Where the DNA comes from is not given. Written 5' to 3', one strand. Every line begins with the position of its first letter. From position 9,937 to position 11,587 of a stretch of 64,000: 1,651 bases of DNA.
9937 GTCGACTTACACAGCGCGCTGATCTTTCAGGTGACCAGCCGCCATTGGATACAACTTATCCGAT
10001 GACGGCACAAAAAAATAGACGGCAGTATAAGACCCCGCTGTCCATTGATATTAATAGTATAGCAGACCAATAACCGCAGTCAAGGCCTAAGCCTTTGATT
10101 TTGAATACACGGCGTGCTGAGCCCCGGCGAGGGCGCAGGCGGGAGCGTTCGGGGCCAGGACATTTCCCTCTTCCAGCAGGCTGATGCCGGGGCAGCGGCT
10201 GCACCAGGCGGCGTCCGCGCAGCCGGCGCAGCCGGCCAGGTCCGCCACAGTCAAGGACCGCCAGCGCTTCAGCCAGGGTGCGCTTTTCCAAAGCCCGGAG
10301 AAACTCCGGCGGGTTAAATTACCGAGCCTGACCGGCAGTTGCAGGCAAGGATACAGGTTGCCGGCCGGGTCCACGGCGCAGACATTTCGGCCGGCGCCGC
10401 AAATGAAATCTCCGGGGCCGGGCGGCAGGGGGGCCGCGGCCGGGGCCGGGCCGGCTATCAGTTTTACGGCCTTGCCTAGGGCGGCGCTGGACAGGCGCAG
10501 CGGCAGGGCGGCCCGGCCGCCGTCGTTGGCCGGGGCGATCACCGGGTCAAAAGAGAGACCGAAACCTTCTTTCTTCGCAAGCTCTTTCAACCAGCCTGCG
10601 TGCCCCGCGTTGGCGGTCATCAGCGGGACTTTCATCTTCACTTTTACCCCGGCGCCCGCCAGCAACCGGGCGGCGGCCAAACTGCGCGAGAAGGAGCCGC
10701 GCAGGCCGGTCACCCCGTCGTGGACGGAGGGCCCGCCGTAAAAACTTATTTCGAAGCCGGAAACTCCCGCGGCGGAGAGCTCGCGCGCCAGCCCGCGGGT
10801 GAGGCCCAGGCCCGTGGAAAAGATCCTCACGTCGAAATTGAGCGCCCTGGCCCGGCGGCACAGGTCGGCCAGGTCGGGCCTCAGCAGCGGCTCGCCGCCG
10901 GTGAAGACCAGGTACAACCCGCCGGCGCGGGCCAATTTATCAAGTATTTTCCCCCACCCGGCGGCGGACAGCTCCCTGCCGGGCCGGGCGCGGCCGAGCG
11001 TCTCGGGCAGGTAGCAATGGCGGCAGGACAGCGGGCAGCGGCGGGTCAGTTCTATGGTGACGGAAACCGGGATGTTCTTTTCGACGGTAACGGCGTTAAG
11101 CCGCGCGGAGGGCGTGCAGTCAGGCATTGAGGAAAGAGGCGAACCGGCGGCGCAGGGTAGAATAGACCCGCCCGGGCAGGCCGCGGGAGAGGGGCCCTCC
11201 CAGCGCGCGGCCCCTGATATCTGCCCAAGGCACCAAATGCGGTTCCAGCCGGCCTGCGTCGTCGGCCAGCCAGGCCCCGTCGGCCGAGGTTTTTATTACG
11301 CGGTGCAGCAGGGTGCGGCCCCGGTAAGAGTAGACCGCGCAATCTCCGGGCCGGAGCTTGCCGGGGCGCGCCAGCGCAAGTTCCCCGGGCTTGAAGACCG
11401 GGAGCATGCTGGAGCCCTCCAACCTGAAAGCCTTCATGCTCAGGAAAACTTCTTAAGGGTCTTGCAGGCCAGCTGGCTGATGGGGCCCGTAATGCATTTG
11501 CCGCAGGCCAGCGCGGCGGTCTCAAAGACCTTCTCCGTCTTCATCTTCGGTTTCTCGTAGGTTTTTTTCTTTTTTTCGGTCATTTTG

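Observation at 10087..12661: Compact RiPP-like cassette: HprK-like kinase, PqqD, 47-aa Cys peptide, soluble S24/S26 peptidase, radical SAM/SPASM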

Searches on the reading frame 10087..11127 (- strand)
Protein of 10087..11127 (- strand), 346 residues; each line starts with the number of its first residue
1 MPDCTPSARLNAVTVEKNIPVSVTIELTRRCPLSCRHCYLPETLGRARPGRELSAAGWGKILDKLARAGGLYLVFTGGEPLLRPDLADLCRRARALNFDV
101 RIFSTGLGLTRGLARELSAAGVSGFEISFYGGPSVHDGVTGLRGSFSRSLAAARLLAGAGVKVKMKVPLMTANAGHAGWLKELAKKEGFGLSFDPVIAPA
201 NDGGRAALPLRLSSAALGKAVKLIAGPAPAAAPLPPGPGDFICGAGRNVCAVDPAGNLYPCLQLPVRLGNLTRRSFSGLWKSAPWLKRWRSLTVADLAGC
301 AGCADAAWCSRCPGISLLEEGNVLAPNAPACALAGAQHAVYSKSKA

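Call 3: search_protein_families(library=ncbifam, proteins=[window:10087-11127:-], max_evalue=0.01)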
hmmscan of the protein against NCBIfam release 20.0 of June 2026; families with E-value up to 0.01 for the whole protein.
window:10087-11127:- (346 aa): 56 families (the best 25 are shown)
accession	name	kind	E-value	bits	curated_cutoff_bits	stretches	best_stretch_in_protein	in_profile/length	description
TIGR02109.1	PQQ_syn_pqqE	equivalog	4.9e-31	108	381.35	1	18-170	4-155/358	pyrroloquinoline quinone biosynthesis protein PqqE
TIGR03962.1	mycofact_rSAM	equivalog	2.8e-30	105.7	265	2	18-191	9-180/339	mycofactocin radical SAM maturase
TIGR04051.1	rSAM_NirJ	equivalog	2.6e-29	102.3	515.45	2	23-188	4-167/354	heme d1 biosynthesis radical SAM protein NirJ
TIGR04055.1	rSAM_NirJ2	equivalog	4.1e-28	98.8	500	2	26-187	5-164/326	putative heme d1 biosynthesis radical SAM protein NirJ2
TIGR04053.2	TIGR04053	equivalog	2.4e-26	92.8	395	1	18-183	5-172/366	TIGR04053 family radical SAM/SPASM domain-containing protein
TIGR04303.1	GeoRSP_rSAM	equivalog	2.7e-26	92.9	400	2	20-188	4-168/325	GeoRSP system radical SAM/SPASM protein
TIGR04545.1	rSAM_ahbD_hemeb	equivalog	1.2e-25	90.7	500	2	23-186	2-164/339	heme b synthase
TIGR04250.1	SCM_rSAM_ScmE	equivalog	4.1e-23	81.9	400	2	20-175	2-156/358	SynChlorMet cassette radical SAM/SPASM protein ScmE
TIGR04347.1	pseudo_SAM_Halo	equivalog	1.8e-22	80.1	525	1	16-176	34-191/390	TIGR04347 family pseudo-SAM/SPASM protein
TIGR04546.1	rSAM_ahbC_deAc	equivalog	2.5e-22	79.2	650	1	20-183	39-199/390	12,18-didecarboxysiroheme deacetylase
TIGR04054.1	rSAM_NirJ1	equivalog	4.7e-18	65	650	1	15-174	31-187/387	putative heme d1 biosynthesis radical SAM protein NirJ1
NF050035.1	rSAM_WgK_link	exception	1.1e-17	64.2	650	2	18-156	6-143/367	radical SAM/SPASM peptide maturase WgkB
TIGR04340.1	rSAM_ACGX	hypoth_equivalog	2.5e-17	63.1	400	2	23-169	5-154/341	radical SAM/SPASM domain protein, ACGX system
TIGR03913.1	rad_SAM_trio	equivalog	2.8e-17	62.2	591.75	1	5-167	3-162/477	GDL motif peptide-associated radical SAM/SPASM maturase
TIGR04403.1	rSAM_skfB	equivalog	8.8e-17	61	300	1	15-175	98-252/402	sporulation killing factor system radical SAM maturase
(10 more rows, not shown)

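Call 4: search_protein_families(library=pfam, proteins=[window:10087-11127:-], max_evalue=0.01)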
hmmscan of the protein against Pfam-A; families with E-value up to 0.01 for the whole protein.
window:10087-11127:- (346 aa): 3 families
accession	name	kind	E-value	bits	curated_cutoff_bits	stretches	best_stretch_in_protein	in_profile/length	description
PF04055.27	Radical_SAM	-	1.8e-20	74.2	29.5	1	25-165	1-146/166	Radical SAM superfamily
PF13186.11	SPASM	-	4.5e-07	30.5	21.5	1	243-303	1-66/67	Iron-sulfur cluster-binding domain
PF13353.11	Fer4_12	-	2.4e-05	25.1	22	1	30-104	14-89/137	4Fe-4S single cluster domain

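Call 8: find_related_loci(query=window:10087-11127:-, collection=genome_contigs, flank=8000)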
Query window:10087-11127:- (346 aa) in genome_contigs; peptide patterns used: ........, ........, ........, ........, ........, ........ (x = any residue, [..] = any of these).
246 stretches matched a pattern; 3 encode a relative of the query (tblastn E <= 1e-3); 3 distinct loci.
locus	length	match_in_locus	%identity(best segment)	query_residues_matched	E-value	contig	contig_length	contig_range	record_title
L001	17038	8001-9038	78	1-345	3e-167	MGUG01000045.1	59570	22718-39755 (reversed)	MAG: Elusimicrobia bacterium GWC2_64_44 gwc2_scaffold_466, whole genome shotgun sequence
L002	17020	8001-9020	70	1-336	2e-155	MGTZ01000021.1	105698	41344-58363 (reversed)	MAG: Elusimicrobia bacterium GWB2_63_16 gwb2_scaffold_197, whole genome shotgun sequence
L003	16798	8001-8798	29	30-282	1e-23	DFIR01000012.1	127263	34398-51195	MAG TPA_asm: Lachnospiraceae bacterium UBA3692 UBA3692_contig_6876, whole genome shotgun sequence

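Call 21: search_solved_structures(query=window:10087-11127:-, max_evalue=0.001)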
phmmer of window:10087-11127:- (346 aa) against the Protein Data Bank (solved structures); distinct sequences matched with E-value up to 0.001: 9.
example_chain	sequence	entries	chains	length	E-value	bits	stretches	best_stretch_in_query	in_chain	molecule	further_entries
6efn_A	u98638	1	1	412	7.9e-17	64.7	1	15-178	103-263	Sporulation killing factor maturation protein SkfB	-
6c8v_A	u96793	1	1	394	1.6e-13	53.9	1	19-167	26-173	Coenzyme PQQ synthesis protein E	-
7vob_C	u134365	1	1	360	3.8e-10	42.8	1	30-164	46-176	Cytosylglucuronate decarboxylase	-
7voc_C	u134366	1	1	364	3.9e-10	42.7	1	30-164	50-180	Cytosylglucuronate decarboxylase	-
8wm2_A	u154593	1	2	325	1.2e-06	31.3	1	27-195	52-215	Fe-S radical SAM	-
7wzv_A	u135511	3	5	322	3.9e-05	26.3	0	20-131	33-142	4Fe-4S cluster-binding domain-containing protein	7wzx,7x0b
9dfu_A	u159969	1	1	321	0.00035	23.1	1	18-96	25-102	Radical SAM core domain-containing protein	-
7tol_A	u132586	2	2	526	0.00044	22.8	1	17-131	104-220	glycerol dibiphytanyl glycerol tetraether - macrocyclic archaeol synthase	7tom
9dfn_A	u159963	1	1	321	0.0009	21.8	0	18-96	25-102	Radical SAM core domain-containing protein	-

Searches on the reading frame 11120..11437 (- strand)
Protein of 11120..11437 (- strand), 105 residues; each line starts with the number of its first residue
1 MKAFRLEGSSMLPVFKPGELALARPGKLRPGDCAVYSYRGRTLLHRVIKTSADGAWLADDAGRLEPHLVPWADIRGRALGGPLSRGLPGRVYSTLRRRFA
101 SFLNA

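Call 3: search_protein_families(library=ncbifam, proteins=[window:11120-11437:-], max_evalue=0.01)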
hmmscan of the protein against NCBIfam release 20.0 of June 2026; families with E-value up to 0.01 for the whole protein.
window:11120-11437:- (105 aa): 1 family
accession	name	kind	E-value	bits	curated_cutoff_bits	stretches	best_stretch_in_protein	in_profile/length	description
TIGR02228.1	sigpep_I_arch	equivalog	0.00013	21.9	51.85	1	7-52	37-87/158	signal peptidase I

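Call 4: search_protein_families(library=pfam, proteins=[window:11120-11437:-], max_evalue=0.01)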
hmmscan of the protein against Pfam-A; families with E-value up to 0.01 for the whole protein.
window:11120-11437:- (105 aa): 1 family
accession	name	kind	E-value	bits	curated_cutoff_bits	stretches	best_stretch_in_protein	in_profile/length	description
PF00717.28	Peptidase_S24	-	0.0048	17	23.3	1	3-58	37-92/116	Peptidase S24-like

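Call 35: find_homologous_proteins(query=window:11120-11437:-, max_evalue=0.01)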
Query window:11120-11437:- (105 aa): 160 proteins with E <= 0.01 among 173 candidates; the best 120 are listed.
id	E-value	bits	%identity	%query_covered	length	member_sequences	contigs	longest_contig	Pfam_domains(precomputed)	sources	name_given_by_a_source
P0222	2.7e-57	209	100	90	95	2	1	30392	-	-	-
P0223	2.0e-48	181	85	90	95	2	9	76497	-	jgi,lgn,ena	-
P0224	1.2e-46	175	79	100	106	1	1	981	-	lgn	-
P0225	1.0e-43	166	81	89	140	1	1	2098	-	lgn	-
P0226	3.3e-43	164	77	90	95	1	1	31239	-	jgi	-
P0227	4.9e-43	163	75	97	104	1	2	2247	-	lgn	-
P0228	2.1e-42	161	72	98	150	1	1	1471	-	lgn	-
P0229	2.3e-41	158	82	62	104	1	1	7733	-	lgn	-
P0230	5.2e-40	154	72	96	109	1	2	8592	-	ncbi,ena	-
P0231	1.0e-39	153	71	98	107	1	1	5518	-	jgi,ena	-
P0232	1.0e-39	153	71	98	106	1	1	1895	-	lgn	-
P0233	1.5e-39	152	71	91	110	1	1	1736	-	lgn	-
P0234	3.2e-39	151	67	98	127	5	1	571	-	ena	-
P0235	6.7e-39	150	68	99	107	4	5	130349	-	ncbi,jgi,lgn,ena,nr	ncbi:MAG: hypothetical protein A2049_09165 [Elusimicrobia bacterium GWA2_62_23]|nr:MAG: hypothetical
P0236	7.6e-39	150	68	100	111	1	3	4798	-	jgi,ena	-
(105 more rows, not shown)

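Call 38: search_solved_structures(query=A2, max_evalue=10, show_alignments=3)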
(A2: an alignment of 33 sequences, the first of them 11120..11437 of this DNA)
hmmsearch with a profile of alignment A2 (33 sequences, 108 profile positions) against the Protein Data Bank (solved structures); distinct sequences matched with E-value up to 10: 3.
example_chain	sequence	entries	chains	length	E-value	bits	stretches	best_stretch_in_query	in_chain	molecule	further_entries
7p2q_A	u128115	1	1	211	0.0031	20.5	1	10-54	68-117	Signal peptidase complex catalytic subunit SEC11C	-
7p2p_A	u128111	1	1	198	0.01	18.9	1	10-54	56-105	Signal peptidase complex catalytic subunit SEC11A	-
4nv4_A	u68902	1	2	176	0.76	12.9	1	6-34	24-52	Signal peptidase I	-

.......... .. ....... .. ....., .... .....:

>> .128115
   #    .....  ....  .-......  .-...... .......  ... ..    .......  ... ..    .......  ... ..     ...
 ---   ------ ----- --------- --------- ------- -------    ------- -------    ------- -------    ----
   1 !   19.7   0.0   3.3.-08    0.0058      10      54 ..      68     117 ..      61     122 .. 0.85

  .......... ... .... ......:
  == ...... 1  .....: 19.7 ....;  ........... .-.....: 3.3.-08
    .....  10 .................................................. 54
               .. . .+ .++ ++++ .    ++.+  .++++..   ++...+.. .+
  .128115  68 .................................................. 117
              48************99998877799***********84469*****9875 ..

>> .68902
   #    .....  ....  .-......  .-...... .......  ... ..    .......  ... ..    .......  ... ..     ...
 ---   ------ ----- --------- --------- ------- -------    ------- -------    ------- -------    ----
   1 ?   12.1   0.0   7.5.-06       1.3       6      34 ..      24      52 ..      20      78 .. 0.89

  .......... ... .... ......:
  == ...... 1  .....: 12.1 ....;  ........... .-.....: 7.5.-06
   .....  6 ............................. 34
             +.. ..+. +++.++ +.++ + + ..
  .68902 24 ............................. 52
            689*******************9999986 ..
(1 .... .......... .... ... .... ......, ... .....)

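Call 42: predict_structure(alignment_id=A2)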
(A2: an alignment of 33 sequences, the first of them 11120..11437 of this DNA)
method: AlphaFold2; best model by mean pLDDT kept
length: 105 residues; sequences in the alignment: 33
mean_pLDDT: 90.8   pTM: 0.81
mean pLDDT of the five models: 90.8, 90.5, 88.5, 88.2, 86.8
residues with pLDDT >= 90: 65; 70-90: 38; 50-70: 2; < 50: 0
segments of 3 or more residues with pLDDT < 50: none
pLDDT, mean of each block of 10 residues (from residue 1): 92 90 94 95 96 95 91 95 85 86 70
secondary structure, 60 per line:
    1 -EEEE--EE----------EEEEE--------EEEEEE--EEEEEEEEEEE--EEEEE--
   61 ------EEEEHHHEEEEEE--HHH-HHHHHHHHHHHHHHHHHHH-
elements in order: E2-5 E20-24 E33-38 E41-51 E54-58 E67-70 E74-79 H86-104

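Call 46: fold_search(model_id=the predicted structure, library=pdb)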
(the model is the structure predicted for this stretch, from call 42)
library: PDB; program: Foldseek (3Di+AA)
matches with E <= 10: 1156; with E <= 0.001: 0
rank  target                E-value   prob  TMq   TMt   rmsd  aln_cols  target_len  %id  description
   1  6a2r_A                4.4e-03  1.00  0.49  0.52   4.0        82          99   18  Mycobacterium tuberculosis LexA C-domain II (released 2019-01-23)
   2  1jhf_B                1.2e-02  1.00  0.56  0.54   3.1        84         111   21  LEXA G85D MUTANT (released 2001-09-19)
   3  3jso_B                1.4e-02  1.00  0.55  0.33   3.1        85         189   21  Classic Protein With a New Twist: crystal structure of a LexA repressor DNA complex (released 2010-08-18)
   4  8gmu_A                1.4e-02  1.00  0.53  0.44   3.8        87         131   20  Structure of lambda repressor in complex with RecA filament (released 2022-12-21)
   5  4wvg_A                1.7e-02  0.84  0.37  0.09   8.6        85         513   19  Crystal structure of the Type-I signal peptidase from Staphylococcus aureus (SpsB). (released 2015-09-23)
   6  6a2q                  2.0e-02  0.99  0.48  0.51   4.2        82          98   15  Mycobacterium tuberculosis LexA C-domain I (released 2019-01-23)
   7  7b5g_C                2.4e-02  1.00  0.55  0.46   3.2        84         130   21  Crystal structure of E.coli LexA in complex with nanobody NbSOS3(Nb14527) (released 2022-09-14)
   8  1jhf_A                2.4e-02  1.00  0.55  0.32   3.3        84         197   21  LEXA G85D MUTANT (released 2001-09-19)
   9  3jso_A                2.5e-02  1.00  0.54  0.33   3.1        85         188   21  Classic Protein With a New Twist: crystal structure of a LexA repressor DNA complex (released 2010-08-18)
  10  1t7d_A                2.5e-02  0.94  0.40  0.22   7.3        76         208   20  Crystal structure of Escherichia coli type I signal peptidase in complex with a lipopeptide inhibitor (released 2004-07-13)
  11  4wvj_A                2.7e-02  0.80  0.38  0.09   8.6        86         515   20  Crystal structure of the Type-I signal peptidase from Staphylococcus aureus (SpsB) in complex with an inhibitor peptid (released 2015-09-23)
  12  6a2s_A                2.9e-02  1.00  0.54  0.56   3.2        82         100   16  Mycobacterium tuberculosis LexA C-domain S160A (released 2019-01-23)
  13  1umu_A                2.9e-02  1.00  0.52  0.52   3.9        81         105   15  STRUCTURE DETERMINATION OF UMUD' BY MAD PHASING OF THE SELENOMETHIONYL PROTEIN (released 1996-08-01)
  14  8b0v_A                3.0e-02  0.99  0.50  0.43   4.3        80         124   20  Crystal structure of C-terminal domain of Pseudomonas aeruginosa LexA G91D mutant (released 2024-03-27)
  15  1kca_A                3.4e-02  0.99  0.51  0.52   4.5        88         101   16  Crystal Structure of the lambda Repressor C-terminal Domain Octamer (released 2001-12-21)
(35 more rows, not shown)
